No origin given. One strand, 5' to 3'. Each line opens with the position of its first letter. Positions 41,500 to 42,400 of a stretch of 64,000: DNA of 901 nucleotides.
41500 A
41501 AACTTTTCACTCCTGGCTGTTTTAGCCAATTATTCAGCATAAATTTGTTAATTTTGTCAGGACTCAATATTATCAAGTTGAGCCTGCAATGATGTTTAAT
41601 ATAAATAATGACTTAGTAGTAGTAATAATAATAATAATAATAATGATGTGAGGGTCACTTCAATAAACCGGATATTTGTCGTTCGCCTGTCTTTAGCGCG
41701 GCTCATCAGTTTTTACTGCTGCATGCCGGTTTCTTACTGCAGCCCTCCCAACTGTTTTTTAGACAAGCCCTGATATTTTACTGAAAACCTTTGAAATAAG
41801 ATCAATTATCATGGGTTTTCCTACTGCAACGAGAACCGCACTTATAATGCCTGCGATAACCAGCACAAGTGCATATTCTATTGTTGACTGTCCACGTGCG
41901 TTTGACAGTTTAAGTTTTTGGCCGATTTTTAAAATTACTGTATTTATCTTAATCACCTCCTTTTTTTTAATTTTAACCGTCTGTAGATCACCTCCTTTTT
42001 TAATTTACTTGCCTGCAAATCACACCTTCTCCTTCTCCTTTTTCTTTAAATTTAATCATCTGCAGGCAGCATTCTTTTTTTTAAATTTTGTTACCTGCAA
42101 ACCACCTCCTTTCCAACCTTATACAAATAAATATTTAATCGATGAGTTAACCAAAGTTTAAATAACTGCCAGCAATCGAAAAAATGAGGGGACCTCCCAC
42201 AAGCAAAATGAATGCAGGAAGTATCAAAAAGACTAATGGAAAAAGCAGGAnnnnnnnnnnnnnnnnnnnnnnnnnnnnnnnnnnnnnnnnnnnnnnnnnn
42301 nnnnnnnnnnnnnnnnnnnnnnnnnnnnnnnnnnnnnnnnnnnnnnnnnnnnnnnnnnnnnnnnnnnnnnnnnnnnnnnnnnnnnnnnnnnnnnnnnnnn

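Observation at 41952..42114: Four tandem Shine-Dalgarno-containing leader repeats upstream of the flp pilin gene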

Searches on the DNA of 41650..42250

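Call 37: search_rna_families(source=window, start=41650, end=42250, threshold=evalue, max_evalue=10)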
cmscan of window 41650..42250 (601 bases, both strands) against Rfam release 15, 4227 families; matches with E-value up to 10: 1.
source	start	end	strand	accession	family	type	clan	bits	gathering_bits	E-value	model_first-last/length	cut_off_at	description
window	42150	42198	-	RF02126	GHRLOS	Gene; lncRNA;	-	10.1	48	8.7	1-70/70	no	Ghrelin opposite strand RNA conserved region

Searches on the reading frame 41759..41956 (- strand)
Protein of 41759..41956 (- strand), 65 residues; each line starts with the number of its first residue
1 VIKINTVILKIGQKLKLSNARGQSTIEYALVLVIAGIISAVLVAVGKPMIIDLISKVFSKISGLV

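Call 11: search_protein_families(library=pfam, proteins=[window:41759-41956:-], max_evalue=0.01)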
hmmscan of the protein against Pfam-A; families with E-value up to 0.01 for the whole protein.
window:41759-41956:- (65 aa): 2 families
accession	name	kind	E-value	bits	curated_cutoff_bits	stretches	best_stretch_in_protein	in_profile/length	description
PF04964.19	Flp_Fap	-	6.2e-05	23.1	32.2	1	18-62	3-43/46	Flp/Fap pilin component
PF14029.11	DUF4244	-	0.00018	21.3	27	1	17-45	7-35/54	Protein of unknown function (DUF4244)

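Call 18: find_related_loci(query=window:41759-41956:-, collection=metagenome_contigs, flank=3000)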
Query window:41759-41956:- (65 aa) in metagenome_contigs; peptide patterns used: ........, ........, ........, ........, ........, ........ (x = any residue, [..] = any of these).
600 stretches matched a pattern (row limit reached: there are more); 24 encode a relative of the query (tblastn E <= 1e-3); 24 distinct loci.
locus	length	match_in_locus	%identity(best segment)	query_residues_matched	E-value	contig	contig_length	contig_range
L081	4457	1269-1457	87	3-65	1e-31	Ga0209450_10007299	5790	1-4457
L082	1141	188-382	89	1-65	2e-32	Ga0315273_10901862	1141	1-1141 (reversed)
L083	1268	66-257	77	2-65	3e-28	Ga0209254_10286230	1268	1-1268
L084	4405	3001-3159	94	13-65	7e-28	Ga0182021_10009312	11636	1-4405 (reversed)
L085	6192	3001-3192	73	2-65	7e-26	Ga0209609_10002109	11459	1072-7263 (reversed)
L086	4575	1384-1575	73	2-65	7e-26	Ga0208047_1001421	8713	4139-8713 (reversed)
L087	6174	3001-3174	76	8-65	3e-24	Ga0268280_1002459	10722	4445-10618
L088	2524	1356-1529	76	8-65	3e-24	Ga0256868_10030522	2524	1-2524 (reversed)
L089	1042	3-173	74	9-65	3e-24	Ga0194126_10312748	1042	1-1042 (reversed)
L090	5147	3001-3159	75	13-65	1e-22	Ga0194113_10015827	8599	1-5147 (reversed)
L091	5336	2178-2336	75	13-65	1e-22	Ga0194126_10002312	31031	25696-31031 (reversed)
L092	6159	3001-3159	75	13-65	1e-22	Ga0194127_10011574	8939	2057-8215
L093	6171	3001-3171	72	9-65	1e-22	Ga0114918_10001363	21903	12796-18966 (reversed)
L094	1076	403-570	71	10-65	1e-22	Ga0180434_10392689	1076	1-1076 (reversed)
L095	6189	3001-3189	68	4-65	4e-22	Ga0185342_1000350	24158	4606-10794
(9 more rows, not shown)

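Call 24: find_homologous_proteins(query=window:41759-41956:-, max_evalue=0.001)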
Query window:41759-41956:- (65 aa): 96 proteins with E <= 0.001 among 98 candidates.
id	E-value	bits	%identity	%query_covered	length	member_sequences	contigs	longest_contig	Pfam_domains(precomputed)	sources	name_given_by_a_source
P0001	2.4e-28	114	98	100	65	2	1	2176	-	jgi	jgi:Flp pilus assembly pilin Flp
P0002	4.2e-25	104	91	100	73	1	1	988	PF04964.20,PF14029.12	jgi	jgi:Flp pilus assembly pilin Flp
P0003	4.7e-25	103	89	97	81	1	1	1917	PF04964.20,PF14029.12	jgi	jgi:Flp pilus assembly pilin Flp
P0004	4.9e-25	103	94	98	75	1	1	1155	-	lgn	-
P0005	5.4e-25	103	91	100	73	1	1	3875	PF04964.20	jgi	jgi:Flp pilus assembly pilin Flp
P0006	5.4e-25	103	91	100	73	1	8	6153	PF04964.20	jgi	jgi:Flp pilus assembly pilin Flp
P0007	5.9e-25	103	89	97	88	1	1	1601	PF04964.20,PF14029.12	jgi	jgi:Flp pilus assembly pilin Flp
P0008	6.8e-25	103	92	100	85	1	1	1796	PF04964.20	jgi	jgi:Flp pilus assembly pilin Flp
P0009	1.5e-24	102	92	97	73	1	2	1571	-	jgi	jgi:Flp pilus assembly pilin Flp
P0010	1.6e-24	102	87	97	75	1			PF04964.20,PF14029.12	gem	-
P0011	1.8e-24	102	92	97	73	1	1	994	PF04964.20,PF14029.12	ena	-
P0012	2.0e-24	101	92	97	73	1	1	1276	PF04964.20,PF14029.12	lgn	-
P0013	2.5e-24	101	87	97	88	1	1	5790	PF04964.20,PF14029.12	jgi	-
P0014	2.5e-24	101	87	97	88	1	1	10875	PF04964.20,PF14029.12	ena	-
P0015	5.0e-24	100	89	100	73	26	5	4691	PF04964.20,PF14029.12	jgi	jgi:Flp pilus assembly pilin Flp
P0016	5.2e-24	100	92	97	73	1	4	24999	-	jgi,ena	jgi:hypothetical protein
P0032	4.4e-18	82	66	98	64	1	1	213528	PF14029.12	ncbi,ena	-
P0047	6.0e-16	75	71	89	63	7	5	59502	-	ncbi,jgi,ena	jgi:Flp pilus assembly pilin Flp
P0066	8.6e-15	71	63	95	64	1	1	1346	PF14029.12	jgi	jgi:hypothetical protein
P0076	8.4e-14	68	64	98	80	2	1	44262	-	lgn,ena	-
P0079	2.0e-13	67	74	82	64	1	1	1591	-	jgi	jgi:Flp pilus assembly pilin Flp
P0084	6.9e-13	65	78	69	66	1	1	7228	-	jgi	-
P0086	8.1e-13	65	78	69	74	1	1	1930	-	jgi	-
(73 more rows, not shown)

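Call 26: find_encoding_contigs(protein=P0086, flank=1500, max_places=2)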
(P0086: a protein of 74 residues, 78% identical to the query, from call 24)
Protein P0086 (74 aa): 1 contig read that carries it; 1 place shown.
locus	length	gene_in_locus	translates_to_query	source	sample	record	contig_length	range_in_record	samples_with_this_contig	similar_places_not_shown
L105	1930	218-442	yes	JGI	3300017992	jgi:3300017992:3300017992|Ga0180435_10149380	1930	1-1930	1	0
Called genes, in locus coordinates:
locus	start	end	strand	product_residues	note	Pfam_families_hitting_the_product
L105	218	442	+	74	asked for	-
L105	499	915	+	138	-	PF07811:TadE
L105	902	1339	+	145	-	-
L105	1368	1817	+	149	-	PF00436:SSB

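Call 27: find_encoding_contigs(protein=P0079, flank=1500, max_places=2)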
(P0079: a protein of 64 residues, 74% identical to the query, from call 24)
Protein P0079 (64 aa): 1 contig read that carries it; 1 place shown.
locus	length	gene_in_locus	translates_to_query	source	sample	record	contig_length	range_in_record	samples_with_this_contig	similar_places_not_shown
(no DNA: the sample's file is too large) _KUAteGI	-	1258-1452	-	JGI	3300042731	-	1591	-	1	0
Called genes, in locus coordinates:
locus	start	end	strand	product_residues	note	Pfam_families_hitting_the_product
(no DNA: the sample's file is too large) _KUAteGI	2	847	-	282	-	?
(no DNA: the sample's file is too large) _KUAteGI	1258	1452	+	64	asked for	-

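Call 28: find_encoding_contigs(protein=P0066, flank=1500, max_places=2)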
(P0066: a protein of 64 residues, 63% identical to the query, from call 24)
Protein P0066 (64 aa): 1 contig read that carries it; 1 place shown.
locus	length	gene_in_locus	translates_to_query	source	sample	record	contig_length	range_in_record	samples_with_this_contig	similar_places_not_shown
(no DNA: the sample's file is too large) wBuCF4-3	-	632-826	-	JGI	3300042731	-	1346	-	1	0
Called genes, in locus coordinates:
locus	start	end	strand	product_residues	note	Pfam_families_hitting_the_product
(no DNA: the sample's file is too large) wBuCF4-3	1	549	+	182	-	?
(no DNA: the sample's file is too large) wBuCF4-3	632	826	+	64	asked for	PF14029:DUF4244 (faint)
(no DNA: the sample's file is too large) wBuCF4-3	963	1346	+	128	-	?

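Call 29: find_encoding_contigs(protein=P0032, flank=1500, max_places=2)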
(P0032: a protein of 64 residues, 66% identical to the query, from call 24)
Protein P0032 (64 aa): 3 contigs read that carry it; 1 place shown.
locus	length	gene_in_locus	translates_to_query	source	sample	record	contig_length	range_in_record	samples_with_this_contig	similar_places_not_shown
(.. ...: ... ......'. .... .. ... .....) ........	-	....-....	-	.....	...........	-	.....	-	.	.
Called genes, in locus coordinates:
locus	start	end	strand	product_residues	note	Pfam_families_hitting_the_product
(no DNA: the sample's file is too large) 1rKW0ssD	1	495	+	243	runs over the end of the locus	PF00482:T2SSF (weak)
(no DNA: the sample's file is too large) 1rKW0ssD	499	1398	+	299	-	PF00482:T2SSF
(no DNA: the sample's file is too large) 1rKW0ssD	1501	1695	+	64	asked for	PF14029:DUF4244 (weak)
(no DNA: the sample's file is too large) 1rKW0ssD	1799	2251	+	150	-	PF07811:TadE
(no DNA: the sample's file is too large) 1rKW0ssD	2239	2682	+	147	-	-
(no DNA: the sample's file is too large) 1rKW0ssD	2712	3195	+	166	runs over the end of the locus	PF00436:SSB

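Call 31: find_encoding_contigs(protein=P0084, flank=1500, max_places=2)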
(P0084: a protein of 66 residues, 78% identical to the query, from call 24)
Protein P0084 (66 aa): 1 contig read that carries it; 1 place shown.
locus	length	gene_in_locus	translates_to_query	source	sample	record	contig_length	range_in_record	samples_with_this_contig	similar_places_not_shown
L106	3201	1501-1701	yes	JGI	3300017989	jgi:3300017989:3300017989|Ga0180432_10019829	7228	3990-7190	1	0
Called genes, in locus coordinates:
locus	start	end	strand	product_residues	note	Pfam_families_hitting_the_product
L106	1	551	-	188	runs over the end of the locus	PF04542:Sigma70_r2, PF08281:Sigma70_r4_2, PF04545:Sigma70_r4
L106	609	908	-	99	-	PF14358:DUF4405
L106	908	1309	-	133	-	-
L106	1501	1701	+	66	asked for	-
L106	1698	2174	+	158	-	PF07811:TadE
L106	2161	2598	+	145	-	-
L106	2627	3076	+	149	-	PF00436:SSB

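Call 32: find_encoding_contigs(protein=P0047, flank=1500, max_places=3)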
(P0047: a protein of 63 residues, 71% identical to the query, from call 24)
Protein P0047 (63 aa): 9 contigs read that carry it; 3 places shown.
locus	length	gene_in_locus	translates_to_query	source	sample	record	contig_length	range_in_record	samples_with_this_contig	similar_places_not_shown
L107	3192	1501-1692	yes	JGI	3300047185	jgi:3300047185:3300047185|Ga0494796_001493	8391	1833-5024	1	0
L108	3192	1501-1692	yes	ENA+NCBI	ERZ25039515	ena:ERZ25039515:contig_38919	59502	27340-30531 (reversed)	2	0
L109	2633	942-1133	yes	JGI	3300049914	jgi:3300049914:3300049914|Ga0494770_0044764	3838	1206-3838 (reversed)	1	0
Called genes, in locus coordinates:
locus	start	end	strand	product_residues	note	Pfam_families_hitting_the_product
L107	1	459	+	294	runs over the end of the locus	PF00482:T2SSF (weak)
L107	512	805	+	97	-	-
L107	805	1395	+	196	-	PF00482:T2SSF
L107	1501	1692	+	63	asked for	-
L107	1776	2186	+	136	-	PF07811:TadE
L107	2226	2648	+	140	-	PF13400:Tad (weak)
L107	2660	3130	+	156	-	PF00436:SSB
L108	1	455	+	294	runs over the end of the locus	PF00482:T2SSF (weak)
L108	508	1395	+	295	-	PF00482:T2SSF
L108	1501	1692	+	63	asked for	-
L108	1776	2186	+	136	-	PF07811:TadE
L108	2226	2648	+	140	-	PF13400:Tad (weak)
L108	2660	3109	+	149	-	PF00436:SSB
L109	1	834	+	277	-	?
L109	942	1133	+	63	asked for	-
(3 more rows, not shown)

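Call 33: find_encoding_contigs(protein=P0016, flank=1500, max_places=3)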
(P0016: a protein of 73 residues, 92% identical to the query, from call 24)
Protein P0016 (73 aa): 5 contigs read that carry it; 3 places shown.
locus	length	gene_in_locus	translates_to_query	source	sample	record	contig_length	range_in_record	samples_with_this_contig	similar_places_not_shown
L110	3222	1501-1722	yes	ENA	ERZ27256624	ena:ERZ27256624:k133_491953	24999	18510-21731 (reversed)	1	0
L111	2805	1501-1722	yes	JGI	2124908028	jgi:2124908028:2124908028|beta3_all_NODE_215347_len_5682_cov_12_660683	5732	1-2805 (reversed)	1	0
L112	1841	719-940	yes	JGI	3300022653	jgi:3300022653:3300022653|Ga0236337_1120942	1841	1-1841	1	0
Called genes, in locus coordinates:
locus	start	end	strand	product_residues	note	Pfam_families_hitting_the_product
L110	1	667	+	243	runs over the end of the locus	PF00482:T2SSF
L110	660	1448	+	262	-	PF00482:T2SSF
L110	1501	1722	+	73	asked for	-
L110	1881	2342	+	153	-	PF07811:TadE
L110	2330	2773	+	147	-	PF13400:Tad (weak)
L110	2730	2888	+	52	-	-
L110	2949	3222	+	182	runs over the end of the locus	PF00436:SSB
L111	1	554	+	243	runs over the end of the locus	PF00482:T2SSF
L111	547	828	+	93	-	-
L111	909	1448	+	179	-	PF00482:T2SSF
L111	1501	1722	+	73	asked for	-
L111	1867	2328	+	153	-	PF07811:TadE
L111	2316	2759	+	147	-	PF13400:Tad (weak)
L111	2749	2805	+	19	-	?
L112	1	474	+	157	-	?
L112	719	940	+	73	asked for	-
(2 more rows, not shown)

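Call 34: find_encoding_contigs(protein=P0076, flank=1500, max_places=2)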
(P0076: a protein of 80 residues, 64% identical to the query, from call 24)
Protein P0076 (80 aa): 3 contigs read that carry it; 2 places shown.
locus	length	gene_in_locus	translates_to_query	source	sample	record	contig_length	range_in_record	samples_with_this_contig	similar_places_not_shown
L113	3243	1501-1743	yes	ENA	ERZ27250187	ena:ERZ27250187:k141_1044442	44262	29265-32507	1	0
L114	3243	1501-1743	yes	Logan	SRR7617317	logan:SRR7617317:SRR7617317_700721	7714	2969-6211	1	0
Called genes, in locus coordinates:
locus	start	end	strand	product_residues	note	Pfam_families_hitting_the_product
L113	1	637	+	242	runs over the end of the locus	PF00482:T2SSF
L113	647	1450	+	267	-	PF00482:T2SSF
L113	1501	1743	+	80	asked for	-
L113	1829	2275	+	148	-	PF07811:TadE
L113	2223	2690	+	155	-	PF13400:Tad (weak)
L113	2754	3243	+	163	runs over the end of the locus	PF00436:SSB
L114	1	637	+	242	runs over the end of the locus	PF00482:T2SSF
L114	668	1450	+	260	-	PF00482:T2SSF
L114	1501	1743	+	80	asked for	-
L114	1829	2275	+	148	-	PF07811:TadE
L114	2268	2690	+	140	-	PF13400:Tad (weak)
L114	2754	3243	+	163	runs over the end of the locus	PF00436:SSB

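Call 46: find_encoding_contigs(protein=P0001, flank=1500, max_places=2)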
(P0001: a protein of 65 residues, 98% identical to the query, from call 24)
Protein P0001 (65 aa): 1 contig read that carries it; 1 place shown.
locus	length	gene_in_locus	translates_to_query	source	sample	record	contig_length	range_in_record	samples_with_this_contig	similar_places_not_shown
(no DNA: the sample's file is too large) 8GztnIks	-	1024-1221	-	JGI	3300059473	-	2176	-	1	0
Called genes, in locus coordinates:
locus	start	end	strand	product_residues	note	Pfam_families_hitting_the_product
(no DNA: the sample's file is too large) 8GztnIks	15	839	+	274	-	PF00482:T2SSF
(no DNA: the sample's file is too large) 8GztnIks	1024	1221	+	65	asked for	-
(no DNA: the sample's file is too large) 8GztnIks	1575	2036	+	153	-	PF07811:TadE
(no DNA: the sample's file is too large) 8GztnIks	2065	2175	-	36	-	?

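Call 47: find_encoding_contigs(protein=P0008, flank=1500, max_places=2)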
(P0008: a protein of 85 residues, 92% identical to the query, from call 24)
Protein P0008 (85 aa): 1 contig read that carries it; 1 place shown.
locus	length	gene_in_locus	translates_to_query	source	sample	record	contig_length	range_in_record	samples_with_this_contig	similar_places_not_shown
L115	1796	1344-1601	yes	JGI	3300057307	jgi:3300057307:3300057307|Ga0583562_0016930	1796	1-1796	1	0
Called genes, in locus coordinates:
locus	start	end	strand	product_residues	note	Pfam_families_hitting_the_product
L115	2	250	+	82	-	?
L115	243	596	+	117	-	-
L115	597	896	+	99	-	-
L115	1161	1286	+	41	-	-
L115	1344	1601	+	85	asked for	PF04964:Flp_Fap (faint)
